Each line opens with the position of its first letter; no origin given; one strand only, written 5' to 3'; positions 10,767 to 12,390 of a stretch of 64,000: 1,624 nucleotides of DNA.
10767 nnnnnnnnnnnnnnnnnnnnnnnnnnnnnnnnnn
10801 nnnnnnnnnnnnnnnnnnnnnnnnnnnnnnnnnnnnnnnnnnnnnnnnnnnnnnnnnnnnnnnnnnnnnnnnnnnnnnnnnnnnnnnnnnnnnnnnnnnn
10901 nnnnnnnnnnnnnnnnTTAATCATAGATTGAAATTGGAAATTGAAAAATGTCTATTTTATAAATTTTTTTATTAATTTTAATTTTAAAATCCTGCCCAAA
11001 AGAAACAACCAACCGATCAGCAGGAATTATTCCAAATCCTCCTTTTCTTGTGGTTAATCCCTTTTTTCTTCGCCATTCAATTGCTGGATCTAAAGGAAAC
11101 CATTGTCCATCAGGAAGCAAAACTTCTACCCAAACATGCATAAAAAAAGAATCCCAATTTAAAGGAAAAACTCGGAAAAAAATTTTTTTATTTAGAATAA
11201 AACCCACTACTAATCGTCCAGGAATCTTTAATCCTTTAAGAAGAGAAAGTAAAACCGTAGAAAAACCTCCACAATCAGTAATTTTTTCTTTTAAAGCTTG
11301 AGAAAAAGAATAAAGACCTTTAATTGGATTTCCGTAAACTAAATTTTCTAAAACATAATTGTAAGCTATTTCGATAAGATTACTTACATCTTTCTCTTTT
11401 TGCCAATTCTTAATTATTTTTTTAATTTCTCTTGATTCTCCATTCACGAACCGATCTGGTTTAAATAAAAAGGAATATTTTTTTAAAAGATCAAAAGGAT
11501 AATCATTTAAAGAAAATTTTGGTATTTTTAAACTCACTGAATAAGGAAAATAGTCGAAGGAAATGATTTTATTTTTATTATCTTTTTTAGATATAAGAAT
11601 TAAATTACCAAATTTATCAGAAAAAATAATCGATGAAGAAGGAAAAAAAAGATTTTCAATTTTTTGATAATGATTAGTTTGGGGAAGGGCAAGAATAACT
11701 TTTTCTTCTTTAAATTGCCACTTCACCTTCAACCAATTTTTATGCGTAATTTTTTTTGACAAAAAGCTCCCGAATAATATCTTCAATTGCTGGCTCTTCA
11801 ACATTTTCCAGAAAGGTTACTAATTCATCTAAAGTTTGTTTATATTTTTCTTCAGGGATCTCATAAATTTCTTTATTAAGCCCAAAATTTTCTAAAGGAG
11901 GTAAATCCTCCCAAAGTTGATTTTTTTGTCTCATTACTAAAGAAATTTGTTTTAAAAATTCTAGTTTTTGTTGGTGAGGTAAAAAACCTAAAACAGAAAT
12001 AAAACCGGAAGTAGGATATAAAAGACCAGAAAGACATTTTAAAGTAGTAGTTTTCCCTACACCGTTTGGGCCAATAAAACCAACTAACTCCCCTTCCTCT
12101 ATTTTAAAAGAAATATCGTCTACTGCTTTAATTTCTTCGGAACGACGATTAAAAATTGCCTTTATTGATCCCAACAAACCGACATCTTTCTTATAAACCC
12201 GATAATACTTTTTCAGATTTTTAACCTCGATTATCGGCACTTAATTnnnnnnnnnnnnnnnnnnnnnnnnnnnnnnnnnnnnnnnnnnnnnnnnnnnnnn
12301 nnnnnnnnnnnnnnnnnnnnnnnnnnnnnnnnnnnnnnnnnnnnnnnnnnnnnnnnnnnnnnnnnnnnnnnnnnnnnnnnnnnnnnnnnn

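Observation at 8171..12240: Cell-wall modification cassette (transglutaminase-like, DegT aminotransferase, FemAB) apparently inserted into and splitting an ABC-transporter operon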

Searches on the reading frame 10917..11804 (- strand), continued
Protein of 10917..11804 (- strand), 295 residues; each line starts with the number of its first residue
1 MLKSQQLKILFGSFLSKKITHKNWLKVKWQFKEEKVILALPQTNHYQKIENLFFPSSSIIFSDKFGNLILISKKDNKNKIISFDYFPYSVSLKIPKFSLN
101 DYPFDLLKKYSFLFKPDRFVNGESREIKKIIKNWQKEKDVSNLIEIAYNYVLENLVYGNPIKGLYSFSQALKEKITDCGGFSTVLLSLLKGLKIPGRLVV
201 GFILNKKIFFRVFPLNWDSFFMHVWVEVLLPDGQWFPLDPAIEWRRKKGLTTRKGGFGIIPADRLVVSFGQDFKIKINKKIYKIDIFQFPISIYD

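Call 42: search_protein_families(library=pfam, proteins=[L117:1443-2093:+, L122:45-1286:+, L103:8551-9303:+, L150:9466-10281:-, L125:6764-8173:+, L099:3226-3909:+, L125:4847-6016:+, L134:5808-6611:+, L123:4171-5100:+, L155:13443-14135:+], max_evalue=0.001)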
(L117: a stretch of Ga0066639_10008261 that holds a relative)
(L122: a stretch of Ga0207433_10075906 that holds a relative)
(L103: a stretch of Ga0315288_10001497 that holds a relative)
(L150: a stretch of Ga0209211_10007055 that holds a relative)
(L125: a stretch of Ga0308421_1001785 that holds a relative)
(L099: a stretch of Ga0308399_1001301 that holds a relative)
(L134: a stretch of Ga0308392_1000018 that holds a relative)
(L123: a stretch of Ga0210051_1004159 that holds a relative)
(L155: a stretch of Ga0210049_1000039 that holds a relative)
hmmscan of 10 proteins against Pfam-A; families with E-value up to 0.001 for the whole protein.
L117:1443-2093:+ (216 aa): 4 families
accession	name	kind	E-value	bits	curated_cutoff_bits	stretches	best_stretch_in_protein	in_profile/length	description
PF13462.12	Thioredoxin_4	-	1.4e-24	87.6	23.2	1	52-213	12-163/165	Thioredoxin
PF01323.26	DSBA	-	1.7e-17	64.3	25.6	1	57-212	2-189/191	DSBA-like thioredoxin domain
PF13743.12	Thioredoxin_5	-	8e-09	35.9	27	1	105-197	74-164/186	Thioredoxin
PF13098.12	Thioredoxin_2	-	0.00036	21.3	27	0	52-200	4-85/104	Thioredoxin-like domain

L122:45-1286:+ (413 aa): 2 families
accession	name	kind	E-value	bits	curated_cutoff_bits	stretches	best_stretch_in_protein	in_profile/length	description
PF08245.18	Mur_ligase_M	-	1.9e-36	126.4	24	1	34-229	1-199/200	Mur ligase middle domain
PF02875.26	Mur_ligase_C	-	9.8e-07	30.1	28.4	1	256-382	1-126/127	Mur ligase, glutamate ligase domain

L103:8551-9303:+ (250 aa): 1 family
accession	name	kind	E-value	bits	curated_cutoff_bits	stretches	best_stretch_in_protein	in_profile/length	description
PF02535.28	Zip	-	6.6e-46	157.4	35.1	2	104-244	177-322/323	ZIP Zinc transporter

L150:9466-10281:- (271 aa): 1 family
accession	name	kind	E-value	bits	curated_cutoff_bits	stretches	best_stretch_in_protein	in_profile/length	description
PF18900.5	DUF5656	-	4.9e-08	33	23.3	1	102-264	82-238/242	Protein of unknown function (DUF5656)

L125:6764-8173:+ (469 aa): 1 family
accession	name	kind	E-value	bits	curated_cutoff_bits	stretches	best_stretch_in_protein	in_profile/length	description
PF00999.27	Na_H_Exchanger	-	1.2e-33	116.9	26.2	1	70-463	3-374/375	Sodium/hydrogen exchanger, transmembrane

L099:3226-3909:+ (227 aa): 1 family
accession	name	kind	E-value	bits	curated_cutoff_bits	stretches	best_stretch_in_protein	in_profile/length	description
PF13230.11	GATase_4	-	1e-09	38.2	23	1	27-181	20-187/272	Glutamine amidotransferases class-II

L125:4847-6016:+ (389 aa): 1 family
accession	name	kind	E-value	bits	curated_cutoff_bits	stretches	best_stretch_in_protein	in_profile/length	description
PF00202.27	Aminotran_3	-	2.3e-91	306.9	30.5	1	21-388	11-402/403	Aminotransferase class-III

L134:5808-6611:+ (267 aa): 1 family
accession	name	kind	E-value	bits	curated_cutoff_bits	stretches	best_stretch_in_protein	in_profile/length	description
PF00696.33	AA_kinase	-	3e-25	89.8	24.9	1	13-239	18-226/234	Amino acid kinase family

L123:4171-5100:+ (309 aa): 1 family
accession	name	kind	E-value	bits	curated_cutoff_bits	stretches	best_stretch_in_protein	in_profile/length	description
PF00152.25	tRNA-synt_2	-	1.8e-37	129.5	25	1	5-308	20-292/308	tRNA synthetases class II (D, K and N)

L155:13443-14135:+ (230 aa): 2 families
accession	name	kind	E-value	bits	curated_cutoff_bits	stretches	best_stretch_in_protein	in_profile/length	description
PF00535.33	Glycos_transf_2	-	3.7e-22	79.5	23.3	1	7-129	2-129/168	Glycosyl transferase family 2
PF10111.15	Glyco_tranf_2_2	-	2.6e-06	27.6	27.3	1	7-91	2-93/276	Glycosyltransferase like family 2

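Call 46: predict_structure(alignment_id=A2)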
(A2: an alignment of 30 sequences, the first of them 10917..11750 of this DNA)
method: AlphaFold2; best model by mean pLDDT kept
length: 277 residues; sequences in the alignment: 30
mean_pLDDT: 94.6   pTM: 0.93
mean pLDDT of the five models: 94.6, 94.0, 93.9, 93.3, 92.6
residues with pLDDT >= 90: 244; 70-90: 27; 50-70: 4; < 50: 2
segments of 3 or more residues with pLDDT < 50: none
pLDDT, mean of each block of 10 residues (from residue 1): 76 91 97 93 96 84 95 96 98 98 98 97 98 98 96 98 99 98 92 84 97 98 98 94 97 95 95 89
secondary structure, 60 per line:
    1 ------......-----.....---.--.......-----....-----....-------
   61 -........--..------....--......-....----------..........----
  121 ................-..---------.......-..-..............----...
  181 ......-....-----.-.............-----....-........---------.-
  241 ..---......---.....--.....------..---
elements in order: E7-12 E18-22 E29-35 E41-44 E50-53 E62-69 H86-91 H93-96 H107-116 H122-136 H149-155 H160-173 E178-186 H188-191 E202-211 E217-220 H222-229 E246-251 E255-259 E262-266

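Call 49: fold_search(model_id=the predicted structure, library=pdb)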
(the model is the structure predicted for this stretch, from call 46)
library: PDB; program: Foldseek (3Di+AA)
matches with E <= 10: 371; with E <= 0.001: 14
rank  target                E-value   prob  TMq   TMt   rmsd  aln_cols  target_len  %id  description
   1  3isr_C                1.7e-11  1.00  0.51  0.50  12.9       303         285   14  The Crystal Structure of a Putative Cysteine Protease from Cytophaga hutchinsonii to 1.9A (released 2009-09-08)
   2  3isr_A                2.1e-11  1.00  0.53  0.51  12.7       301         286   13  The Crystal Structure of a Putative Cysteine Protease from Cytophaga hutchinsonii to 1.9A (released 2009-09-08)
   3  3isr_B                2.3e-11  1.00  0.52  0.50  11.5       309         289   14  The Crystal Structure of a Putative Cysteine Protease from Cytophaga hutchinsonii to 1.9A (released 2009-09-08)
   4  9crn                  9.6e-06  1.00  0.36  0.29  14.2       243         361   14  Crystal structure of Streptococcus pyogenes TglA (released 2024-08-14)
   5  6g49                  2.2e-05  1.00  0.45  0.43   9.7       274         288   10  Crystal structure of the periplasmic domain of TgpA from Pseudomonas aeruginosa (released 2019-04-10)
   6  6g4h                  3.5e-05  1.00  0.43  0.43   9.7       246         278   13  Crystal structure of the periplasmic domain of TgpA from Pseudomonas aeruginosa bound to ethylmercury (released 2019-04-10)
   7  3kd4_A                5.0e-05  1.00  0.32  0.19  13.1       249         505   14  CRYSTAL STRUCTURE OF A PUTATIVE PROTEASE (BDI_1141) FROM PARABACTEROIDES DISTASONIS ATCC 8503 AT 2.00 A RESOLUTION (released 2009-11-24)
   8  8z4f_B                1.9e-04  1.00  0.30  0.37  13.8       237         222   14  Pseudomurein Endoisopeptidases PeiP (released 2024-10-30)
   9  8oxx_A                2.9e-04  0.87  0.27  0.18  25.9       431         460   11  Transglutaminase 3 in complex with inhibitor Z-don and DH patient-derived Fab DH63-B02 (released 2023-10-18)
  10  8oxw_A                3.0e-04  0.91  0.26  0.13  24.0       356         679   13  Transglutaminase 3 in complex with DH patient-derived Fab DH63-B02 (released 2023-10-18)
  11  8oxy_A                4.3e-04  0.91  0.30  0.14  25.1       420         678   12  Transglutaminase 3 without calcium in complex with DH patient-derived Fab DH63-B02 (released 2023-10-18)
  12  4xz7_B                5.1e-04  0.97  0.27  0.21  20.9       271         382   14  Crystal structure of a TGase (released 2015-06-24)
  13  8rmy_D                6.1e-04  0.84  0.26  0.17  24.1       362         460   13  Transglutaminase 3 in complex with inhibitor Z-don and DH patient-derived Fab DH63-A02 (released 2025-03-12)
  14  8z4f_A                9.8e-04  0.99  0.31  0.29  14.1       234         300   13  Pseudomurein Endoisopeptidases PeiP (released 2024-10-30)
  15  8oxv_A                1.1e-03  0.75  0.25  0.12  23.7       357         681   13  Transglutaminase 3 zymogen in complex with DH patient-derived Fab DH63-B02 (released 2023-10-18)
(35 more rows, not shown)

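Call 53: search_protein_families(library=pfam, proteins=[L087:13768-14769:-], max_evalue=0.001)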
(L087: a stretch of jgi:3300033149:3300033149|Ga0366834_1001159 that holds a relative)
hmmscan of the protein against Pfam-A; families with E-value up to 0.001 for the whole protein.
L087:13768-14769:- (333 aa): 0 families

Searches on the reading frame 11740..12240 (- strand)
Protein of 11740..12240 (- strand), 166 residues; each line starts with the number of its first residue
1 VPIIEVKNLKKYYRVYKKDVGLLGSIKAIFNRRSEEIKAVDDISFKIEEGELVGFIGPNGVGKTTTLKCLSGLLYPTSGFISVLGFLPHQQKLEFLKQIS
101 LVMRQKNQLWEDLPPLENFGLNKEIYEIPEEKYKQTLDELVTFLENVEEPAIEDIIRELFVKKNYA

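Call 3: search_protein_families(library=pfam, proteins=[window:11740-12240:-], max_evalue=0.1)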
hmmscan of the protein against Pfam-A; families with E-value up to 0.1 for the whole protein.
window:11740-12240:- (166 aa): 10 families
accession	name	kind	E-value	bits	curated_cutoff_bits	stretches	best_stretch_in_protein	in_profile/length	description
PF00005.33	ABC_tran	-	2.5e-16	60.9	25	1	41-146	2-94/137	ABC transporter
PF13304.12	AAA_21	-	0.00019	22.1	27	1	53-88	2-53/304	AAA domain, putative AbiEii toxin, Type IV TA system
PF13476.12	AAA_23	-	0.0015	19.6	27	1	43-96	15-68/201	AAA domain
PF13555.12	AAA_29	-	0.0068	16.6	27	1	44-78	16-50/61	P-loop containing region of AAA domain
PF13175.12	AAA_15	-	0.0083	16.2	32.1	1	44-75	18-48/374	AAA ATPase domain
PF00004.35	AAA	-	0.034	15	21.2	1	55-83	3-31/131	ATPase family associated with various cellular activities (AAA)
PF13514.12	AAA_27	-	0.037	14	22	1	43-76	19-52/206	AAA domain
PF13238.12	AAA_18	-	0.051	14.5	29.4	1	54-160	2-85/128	AAA domain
PF03193.22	RsgA_GTPase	-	0.065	13.5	30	1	32-72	89-128/174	RsgA GTPase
PF13191.12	AAA_16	-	0.073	14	32.6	1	33-77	5-51/167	AAA ATPase domain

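Call 8: find_homologous_proteins(query=window:11740-12240:-, max_evalue=0.00001)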
Query window:11740-12240:- (166 aa): 968 proteins with E <= 0.00001 among 1137 candidates; the best 120 are listed.
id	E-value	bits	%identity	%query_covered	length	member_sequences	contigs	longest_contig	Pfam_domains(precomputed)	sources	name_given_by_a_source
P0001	9.5e-103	359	100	100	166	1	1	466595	PF00005.34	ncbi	ncbi:MAG: ATP-binding cassette domain-containing protein [Microgenomates group bacterium]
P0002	5.9e-71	256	75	95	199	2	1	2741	PF00005.34,PF13304.13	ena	-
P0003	8.9e-60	219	70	87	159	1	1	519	PF00005.34,PF13476.13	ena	-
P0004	1.4e-59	219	67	87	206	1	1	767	PF00005.34,PF13304.13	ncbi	ncbi:unnamed protein product, partial [marine sediment metagenome]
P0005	1.6e-59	218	64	95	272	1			PF00005.34,PF13304.13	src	-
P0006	3.3e-59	217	68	87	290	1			PF00005.34,PF13175.13,PF13304.13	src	-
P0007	3.3e-59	217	68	90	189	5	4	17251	PF00005.34,PF13304.13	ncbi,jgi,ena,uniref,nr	ncbi:hypothetical protein A3A74_00265 [Candidatus Roizmanbacteria bacterium RIFCSPLOWO2_01_FULL_35_1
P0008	4.4e-59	217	64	95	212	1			PF00005.34,PF13304.13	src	-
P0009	3.3e-58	214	66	95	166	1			PF00005.34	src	-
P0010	4.5e-58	214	70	81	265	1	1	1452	PF00005.34,PF13304.13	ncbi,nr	ncbi:MAG: ATP-binding cassette domain-containing protein, partial [bacterium]|nr:ATP-binding cassett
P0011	6.5e-58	213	64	95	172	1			PF00005.34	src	-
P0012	6.7e-58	213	68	87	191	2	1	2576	PF00005.34,PF13304.13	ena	-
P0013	6.9e-58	213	69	86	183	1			PF00005.34,PF13304.13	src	-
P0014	1.1e-57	212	63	95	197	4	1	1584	PF00005.34,PF13304.13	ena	-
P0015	1.2e-57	212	68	87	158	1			PF00005.34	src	-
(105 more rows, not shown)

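Call 9: find_encoding_contigs(protein=P0002, flank=10000, max_places=4)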
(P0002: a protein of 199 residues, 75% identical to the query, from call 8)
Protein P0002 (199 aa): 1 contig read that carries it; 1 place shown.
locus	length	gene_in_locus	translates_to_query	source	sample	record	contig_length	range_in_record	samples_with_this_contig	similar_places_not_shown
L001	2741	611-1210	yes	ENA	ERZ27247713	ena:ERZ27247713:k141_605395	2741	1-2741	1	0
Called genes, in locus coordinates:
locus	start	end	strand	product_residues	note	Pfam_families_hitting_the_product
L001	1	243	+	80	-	?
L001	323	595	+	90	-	-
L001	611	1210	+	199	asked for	PF00005:ABC_tran, PF13304:AAA_21 (weak)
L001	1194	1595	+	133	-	-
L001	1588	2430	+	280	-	PF01841:Transglut_core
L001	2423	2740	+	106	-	?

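Call 10: find_encoding_contigs(protein=P0007, flank=10000, max_places=4)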
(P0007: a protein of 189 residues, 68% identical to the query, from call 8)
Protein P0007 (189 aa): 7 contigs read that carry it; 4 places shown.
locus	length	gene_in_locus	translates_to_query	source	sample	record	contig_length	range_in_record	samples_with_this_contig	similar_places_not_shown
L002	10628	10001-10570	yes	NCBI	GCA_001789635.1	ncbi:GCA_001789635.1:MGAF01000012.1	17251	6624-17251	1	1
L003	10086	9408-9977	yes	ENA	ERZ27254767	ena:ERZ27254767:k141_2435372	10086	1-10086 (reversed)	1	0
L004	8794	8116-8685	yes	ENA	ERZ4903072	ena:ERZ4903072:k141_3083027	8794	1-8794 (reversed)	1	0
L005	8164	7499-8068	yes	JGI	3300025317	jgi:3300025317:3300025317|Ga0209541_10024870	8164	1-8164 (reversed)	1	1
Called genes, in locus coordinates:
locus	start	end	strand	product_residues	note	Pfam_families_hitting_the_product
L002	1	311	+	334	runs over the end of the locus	PF01594:AI-2E_transport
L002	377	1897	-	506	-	PF02518:HATPase_c (weak), PF13589:HATPase_c_3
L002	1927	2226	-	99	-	-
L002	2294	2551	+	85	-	PF21748:UPF0150, PF15919:HicB_lk_antitox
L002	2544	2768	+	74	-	PF07927:HicA_toxin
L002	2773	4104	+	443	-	PF00070:Pyr_redox (faint), PF01266:DAO, PF01593:Amino_oxidase, PF07992:Pyr_redox_2 (weak), PF12831:FAD_oxidored (weak), PF13450:NAD_binding_8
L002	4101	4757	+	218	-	PF01209:Ubie_methyltran (faint), PF13489:Methyltransf_23, PF13847:Methyltransf_31, PF08241:Methyltransf_11, PF08242:Methyltransf_12, PF13649:Methyltransf_25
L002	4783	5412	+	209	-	PF00561:Abhydrolase_1 (faint), PF06821:Ser_hydrolase, PF10230:LIDHydrolase (faint)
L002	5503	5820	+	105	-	-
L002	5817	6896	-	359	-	PF10432:bact-PGI_C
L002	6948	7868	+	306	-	PF01040:UbiA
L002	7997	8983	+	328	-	PF00154:RecA_N, PF13481:AAA_25 (faint), PF06745:ATPase (weak), PF08423:Rad51, PF27531:MT3502_N (weak), PF21096:RecA_C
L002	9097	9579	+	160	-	PF21982:RecX_HTH1 (weak), PF02631:RecX_HTH2 (weak), PF21981:RecX_HTH3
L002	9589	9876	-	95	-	PF01381:HTH_3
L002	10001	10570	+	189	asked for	PF00005:ABC_tran, PF13304:AAA_21 (faint)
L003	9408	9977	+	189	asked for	PF00005:ABC_tran, PF13304:AAA_21 (faint)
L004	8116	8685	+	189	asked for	PF00005:ABC_tran, PF13304:AAA_21 (faint)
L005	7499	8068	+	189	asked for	PF00005:ABC_tran, PF13304:AAA_21 (faint)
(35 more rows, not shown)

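Call 53: search_protein_families(library=pfam, proteins=[L002:10001-10570:+], max_evalue=0.001)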
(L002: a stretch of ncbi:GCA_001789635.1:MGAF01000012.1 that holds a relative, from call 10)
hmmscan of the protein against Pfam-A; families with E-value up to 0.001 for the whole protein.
L002:10001-10570:+ (189 aa): 3 families
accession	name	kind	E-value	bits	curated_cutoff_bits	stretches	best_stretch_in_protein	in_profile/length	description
PF00005.33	ABC_tran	-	3.3e-23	83.2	25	1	41-180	2-132/137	ABC transporter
PF13304.12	AAA_21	-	7.1e-07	30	27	1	53-75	2-24/304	AAA domain, putative AbiEii toxin, Type IV TA system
PF13476.12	AAA_23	-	0.00031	21.9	27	1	43-79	15-48/201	AAA domain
